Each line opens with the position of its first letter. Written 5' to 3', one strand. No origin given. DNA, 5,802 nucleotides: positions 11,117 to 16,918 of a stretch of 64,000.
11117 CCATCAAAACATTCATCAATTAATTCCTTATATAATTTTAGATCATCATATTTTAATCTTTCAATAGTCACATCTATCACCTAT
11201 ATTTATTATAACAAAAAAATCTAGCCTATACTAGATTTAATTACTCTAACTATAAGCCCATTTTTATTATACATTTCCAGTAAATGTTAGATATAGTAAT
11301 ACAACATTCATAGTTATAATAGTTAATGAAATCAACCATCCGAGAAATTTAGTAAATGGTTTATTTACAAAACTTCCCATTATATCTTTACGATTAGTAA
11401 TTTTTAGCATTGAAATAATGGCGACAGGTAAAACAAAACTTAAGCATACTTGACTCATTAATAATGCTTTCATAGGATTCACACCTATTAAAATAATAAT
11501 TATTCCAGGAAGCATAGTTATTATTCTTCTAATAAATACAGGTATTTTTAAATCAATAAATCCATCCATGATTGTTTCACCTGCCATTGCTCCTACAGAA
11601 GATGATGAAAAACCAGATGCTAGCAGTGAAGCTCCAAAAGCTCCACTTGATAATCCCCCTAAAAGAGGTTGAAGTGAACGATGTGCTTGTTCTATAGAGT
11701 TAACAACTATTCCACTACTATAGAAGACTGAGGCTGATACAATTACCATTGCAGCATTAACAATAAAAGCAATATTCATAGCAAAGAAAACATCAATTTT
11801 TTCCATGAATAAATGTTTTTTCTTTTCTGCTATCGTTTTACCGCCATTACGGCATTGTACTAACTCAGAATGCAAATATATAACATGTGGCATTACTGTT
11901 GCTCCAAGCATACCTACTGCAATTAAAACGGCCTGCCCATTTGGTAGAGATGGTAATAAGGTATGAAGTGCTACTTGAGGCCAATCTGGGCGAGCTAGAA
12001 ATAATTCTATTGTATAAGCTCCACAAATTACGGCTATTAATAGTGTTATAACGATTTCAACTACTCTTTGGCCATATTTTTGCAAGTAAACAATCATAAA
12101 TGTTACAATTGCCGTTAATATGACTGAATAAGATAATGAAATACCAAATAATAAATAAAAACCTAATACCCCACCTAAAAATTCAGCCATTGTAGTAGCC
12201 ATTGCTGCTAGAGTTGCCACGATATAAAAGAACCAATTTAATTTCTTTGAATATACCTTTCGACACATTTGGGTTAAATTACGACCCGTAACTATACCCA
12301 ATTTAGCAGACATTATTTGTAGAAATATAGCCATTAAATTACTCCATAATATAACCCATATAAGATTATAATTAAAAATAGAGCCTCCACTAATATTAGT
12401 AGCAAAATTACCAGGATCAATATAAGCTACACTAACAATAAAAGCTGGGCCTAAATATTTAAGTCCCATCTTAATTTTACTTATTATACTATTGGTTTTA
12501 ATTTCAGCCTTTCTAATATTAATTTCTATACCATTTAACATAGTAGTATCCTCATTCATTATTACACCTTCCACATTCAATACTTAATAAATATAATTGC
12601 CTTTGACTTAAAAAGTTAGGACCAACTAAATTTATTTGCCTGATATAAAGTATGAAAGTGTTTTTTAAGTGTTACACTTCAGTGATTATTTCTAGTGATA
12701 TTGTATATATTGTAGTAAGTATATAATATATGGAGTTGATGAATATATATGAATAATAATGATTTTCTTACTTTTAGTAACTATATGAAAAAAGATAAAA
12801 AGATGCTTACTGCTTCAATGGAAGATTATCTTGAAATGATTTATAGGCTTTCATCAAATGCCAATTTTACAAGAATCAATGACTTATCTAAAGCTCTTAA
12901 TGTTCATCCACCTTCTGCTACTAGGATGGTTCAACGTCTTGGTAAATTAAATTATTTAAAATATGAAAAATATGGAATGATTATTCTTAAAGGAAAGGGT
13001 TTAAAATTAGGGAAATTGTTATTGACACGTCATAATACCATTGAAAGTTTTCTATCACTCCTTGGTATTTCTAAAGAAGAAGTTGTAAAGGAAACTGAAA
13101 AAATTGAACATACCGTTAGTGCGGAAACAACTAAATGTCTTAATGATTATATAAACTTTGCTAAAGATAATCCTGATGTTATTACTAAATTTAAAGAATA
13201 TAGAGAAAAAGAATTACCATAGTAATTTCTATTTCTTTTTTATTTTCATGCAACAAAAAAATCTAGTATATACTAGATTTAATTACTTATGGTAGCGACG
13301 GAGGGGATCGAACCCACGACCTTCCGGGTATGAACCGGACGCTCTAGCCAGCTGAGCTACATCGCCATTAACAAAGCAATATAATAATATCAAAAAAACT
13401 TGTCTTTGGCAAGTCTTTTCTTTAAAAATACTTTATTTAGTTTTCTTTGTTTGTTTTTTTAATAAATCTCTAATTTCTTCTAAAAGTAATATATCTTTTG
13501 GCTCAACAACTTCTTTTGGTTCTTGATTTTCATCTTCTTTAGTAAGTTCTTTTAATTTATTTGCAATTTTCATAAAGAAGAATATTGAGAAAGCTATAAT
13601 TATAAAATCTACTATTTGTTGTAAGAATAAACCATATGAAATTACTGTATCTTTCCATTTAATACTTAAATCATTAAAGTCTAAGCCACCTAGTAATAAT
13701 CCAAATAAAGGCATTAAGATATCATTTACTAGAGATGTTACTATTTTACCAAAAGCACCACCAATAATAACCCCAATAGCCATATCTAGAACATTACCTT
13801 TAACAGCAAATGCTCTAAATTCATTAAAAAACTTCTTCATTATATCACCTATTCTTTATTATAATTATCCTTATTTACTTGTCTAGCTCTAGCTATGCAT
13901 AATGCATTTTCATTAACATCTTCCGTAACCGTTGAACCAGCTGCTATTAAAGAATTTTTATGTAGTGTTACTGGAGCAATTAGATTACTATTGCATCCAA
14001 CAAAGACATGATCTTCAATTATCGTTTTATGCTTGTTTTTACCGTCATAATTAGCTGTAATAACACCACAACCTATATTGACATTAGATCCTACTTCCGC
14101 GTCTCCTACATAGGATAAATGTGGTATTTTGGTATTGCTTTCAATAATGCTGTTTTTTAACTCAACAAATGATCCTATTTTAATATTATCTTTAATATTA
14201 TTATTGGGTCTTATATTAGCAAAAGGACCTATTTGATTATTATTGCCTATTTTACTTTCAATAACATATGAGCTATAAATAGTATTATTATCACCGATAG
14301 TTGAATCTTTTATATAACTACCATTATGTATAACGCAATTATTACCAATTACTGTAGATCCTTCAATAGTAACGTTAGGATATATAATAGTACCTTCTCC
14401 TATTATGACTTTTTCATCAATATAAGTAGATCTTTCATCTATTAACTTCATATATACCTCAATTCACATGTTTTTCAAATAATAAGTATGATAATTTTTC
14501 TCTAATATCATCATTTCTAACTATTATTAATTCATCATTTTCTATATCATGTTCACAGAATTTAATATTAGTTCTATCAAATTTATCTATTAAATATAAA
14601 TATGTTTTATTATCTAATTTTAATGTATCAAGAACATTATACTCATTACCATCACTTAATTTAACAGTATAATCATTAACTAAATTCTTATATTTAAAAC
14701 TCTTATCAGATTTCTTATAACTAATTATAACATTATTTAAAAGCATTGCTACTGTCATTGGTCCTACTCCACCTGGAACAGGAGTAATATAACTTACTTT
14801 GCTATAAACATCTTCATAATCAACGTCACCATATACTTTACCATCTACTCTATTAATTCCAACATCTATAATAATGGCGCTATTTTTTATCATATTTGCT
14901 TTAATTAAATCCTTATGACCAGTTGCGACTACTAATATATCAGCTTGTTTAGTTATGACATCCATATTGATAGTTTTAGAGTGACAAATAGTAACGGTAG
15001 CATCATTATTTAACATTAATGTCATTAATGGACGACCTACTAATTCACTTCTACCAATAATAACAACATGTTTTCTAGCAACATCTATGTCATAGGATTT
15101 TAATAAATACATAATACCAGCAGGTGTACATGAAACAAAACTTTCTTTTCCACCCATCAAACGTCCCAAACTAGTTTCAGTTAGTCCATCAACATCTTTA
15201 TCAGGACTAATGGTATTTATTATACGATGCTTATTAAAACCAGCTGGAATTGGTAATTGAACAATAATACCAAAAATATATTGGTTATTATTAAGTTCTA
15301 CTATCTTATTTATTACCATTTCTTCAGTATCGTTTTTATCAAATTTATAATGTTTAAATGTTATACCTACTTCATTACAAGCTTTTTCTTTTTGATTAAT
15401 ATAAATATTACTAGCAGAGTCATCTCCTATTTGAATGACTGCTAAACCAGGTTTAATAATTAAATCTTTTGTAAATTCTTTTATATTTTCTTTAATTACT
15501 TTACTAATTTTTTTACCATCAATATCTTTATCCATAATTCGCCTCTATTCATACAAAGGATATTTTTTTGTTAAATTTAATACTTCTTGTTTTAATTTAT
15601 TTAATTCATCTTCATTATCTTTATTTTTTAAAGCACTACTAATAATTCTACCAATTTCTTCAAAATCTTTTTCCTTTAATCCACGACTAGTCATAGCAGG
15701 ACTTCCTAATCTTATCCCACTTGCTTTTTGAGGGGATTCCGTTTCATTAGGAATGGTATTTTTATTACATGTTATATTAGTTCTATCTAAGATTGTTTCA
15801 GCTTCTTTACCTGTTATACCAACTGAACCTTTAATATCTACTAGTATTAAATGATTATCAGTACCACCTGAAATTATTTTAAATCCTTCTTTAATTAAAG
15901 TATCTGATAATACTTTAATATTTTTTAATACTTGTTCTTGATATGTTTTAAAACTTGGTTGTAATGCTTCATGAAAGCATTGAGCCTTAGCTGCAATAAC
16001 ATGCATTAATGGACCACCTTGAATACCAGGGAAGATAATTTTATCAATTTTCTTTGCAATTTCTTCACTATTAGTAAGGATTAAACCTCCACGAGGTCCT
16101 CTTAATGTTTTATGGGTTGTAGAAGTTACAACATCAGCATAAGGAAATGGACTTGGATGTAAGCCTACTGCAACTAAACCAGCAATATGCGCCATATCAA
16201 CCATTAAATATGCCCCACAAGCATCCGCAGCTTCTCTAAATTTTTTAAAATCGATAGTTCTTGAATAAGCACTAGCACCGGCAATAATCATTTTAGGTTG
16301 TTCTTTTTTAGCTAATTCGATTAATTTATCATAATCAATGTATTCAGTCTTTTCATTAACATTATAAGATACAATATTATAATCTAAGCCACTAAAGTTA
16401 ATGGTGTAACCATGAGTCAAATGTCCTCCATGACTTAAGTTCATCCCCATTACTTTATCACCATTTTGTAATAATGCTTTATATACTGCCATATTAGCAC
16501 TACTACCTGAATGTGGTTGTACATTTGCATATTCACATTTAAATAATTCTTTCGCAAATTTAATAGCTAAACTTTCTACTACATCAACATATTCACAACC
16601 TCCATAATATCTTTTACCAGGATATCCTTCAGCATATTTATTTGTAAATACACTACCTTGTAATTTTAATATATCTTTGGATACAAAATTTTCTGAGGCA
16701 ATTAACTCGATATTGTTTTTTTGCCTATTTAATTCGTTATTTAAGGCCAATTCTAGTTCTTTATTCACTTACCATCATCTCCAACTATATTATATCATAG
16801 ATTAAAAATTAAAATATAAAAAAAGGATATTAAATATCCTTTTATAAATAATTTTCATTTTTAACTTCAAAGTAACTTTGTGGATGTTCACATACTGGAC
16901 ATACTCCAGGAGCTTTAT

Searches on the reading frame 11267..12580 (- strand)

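Call 17: search_protein_families(library=pfam, proteins=[window:11267-12580:-], max_evalue=0.0001)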
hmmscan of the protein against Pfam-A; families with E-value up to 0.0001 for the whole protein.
window:11267-12580:- (437 aa): 1 family
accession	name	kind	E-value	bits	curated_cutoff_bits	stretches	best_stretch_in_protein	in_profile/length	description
PF01566.24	Nramp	-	7.3e-117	390.8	29.8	1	59-407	1-356/357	Natural resistance-associated macrophage protein-like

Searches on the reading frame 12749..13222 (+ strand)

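Call 17: search_protein_families(library=pfam, proteins=[window:12749-13222:+], max_evalue=0.0001)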
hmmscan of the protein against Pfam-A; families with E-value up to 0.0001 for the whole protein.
window:12749-13222:+ (157 aa): 2 families
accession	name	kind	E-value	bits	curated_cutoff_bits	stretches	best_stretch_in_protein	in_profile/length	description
PF01325.25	Fe_dep_repress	-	4.5e-19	68.9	26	1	19-76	1-58/60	Iron dependent repressor, N-terminal DNA binding domain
PF02742.21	Fe_dep_repr_C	-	3.2e-14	53.1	27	1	83-144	3-65/70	Iron dependent repressor, metal binding and dimerisation domain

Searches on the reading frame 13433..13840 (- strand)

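Call 17: search_protein_families(library=pfam, proteins=[window:13433-13840:-], max_evalue=0.0001)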
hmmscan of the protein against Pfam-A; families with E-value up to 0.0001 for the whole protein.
window:13433-13840:- (135 aa): 1 family
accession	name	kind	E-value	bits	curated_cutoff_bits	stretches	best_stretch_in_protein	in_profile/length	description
PF01741.23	MscL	-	1.6e-41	141.9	27.4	1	4-128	1-123/123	Large-conductance mechanosensitive channel, MscL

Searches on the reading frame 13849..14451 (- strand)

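Call 17: search_protein_families(library=pfam, proteins=[window:13849-14451:-], max_evalue=0.0001)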
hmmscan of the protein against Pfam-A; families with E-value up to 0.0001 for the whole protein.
window:13849-14451:- (200 aa): 4 families
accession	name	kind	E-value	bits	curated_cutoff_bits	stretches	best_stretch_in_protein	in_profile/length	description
PF00132.30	Hexapep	-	4e-29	99.5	27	4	15-48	2-35/36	Bacterial transferase hexapeptide (six repeats)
PF25084.1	LbH_EIF2B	-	2.6e-14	53.5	54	1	6-97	13-104/105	EIF2B subunit epsilon LbH domain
PF14602.12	Hexapep_2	-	6e-10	39.1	27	1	143-176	2-33/34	Hexapeptide repeat of succinyl-transferase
PF24894.1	Hexapep_GlmU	-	3.1e-06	27.7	23.3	0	46-116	15-84/104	GlmU-like, C-terminal hexapeptide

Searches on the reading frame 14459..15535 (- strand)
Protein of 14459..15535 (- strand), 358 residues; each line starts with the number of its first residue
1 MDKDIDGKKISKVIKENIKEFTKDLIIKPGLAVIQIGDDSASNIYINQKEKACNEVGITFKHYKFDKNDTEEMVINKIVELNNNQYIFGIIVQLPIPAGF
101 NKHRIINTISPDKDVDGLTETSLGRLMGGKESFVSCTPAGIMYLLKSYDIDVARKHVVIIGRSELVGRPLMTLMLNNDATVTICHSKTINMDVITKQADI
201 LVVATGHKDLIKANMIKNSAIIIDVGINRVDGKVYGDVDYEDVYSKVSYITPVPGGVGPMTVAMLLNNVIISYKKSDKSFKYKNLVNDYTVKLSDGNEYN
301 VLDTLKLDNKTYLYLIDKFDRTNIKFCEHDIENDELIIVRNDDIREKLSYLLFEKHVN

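Call 17: search_protein_families(library=pfam, proteins=[window:14459-15535:-], max_evalue=0.0001)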
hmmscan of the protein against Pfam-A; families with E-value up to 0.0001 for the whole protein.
window:14459-15535:- (358 aa): 2 families
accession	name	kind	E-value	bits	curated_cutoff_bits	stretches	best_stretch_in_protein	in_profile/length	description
PF02882.25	THF_DHG_CYH_C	-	7.5e-66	220.8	27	1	120-275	2-158/160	Tetrahydrofolate dehydrogenase/cyclohydrolase, NAD(P)-binding domain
PF00763.28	THF_DHG_CYH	-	1.2e-34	119.4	32.8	1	5-116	1-115/115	Tetrahydrofolate dehydrogenase/cyclohydrolase, catalytic domain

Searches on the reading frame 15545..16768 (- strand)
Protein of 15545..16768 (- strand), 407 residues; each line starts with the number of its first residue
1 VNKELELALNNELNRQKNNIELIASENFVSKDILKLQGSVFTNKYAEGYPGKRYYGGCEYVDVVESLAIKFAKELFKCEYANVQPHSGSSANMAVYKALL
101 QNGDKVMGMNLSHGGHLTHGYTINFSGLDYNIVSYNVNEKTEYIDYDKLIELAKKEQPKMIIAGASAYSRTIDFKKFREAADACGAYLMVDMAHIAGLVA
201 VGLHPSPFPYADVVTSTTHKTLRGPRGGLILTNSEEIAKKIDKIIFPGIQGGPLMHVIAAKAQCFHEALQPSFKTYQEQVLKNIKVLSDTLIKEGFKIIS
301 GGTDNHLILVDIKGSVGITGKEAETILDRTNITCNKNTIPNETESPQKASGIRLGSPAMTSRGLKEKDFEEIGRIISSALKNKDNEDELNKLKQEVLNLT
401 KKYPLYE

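Call 7: search_protein_families(library=pfam, proteins=[window:15545-16768:-], max_evalue=0.01)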
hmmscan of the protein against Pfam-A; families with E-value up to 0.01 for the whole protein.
window:15545-16768:- (407 aa): 5 families
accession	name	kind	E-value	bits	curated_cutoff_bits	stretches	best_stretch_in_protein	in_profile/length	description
PF00464.25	SHMT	-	1.9e-170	567.2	27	1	3-376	6-399/399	Serine hydroxymethyltransferase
PF00155.27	Aminotran_1_2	-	5.1e-10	39.5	19.7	1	55-360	38-350/361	Aminotransferase class I and II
PF01041.23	DegT_DnrJ_EryC1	-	0.00018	21.3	19.8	1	128-250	84-204/360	DegT/DnrJ/EryC1/StrS aminotransferase family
PF01212.27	Beta_elim_lyase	-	0.00025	20.9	27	1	73-241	42-220/288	Beta-eliminating lyase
PF01053.26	Cys_Met_Meta_PP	-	0.00025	20.1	27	1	85-244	73-225/381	Cys/Met metabolism PLP-dependent enzyme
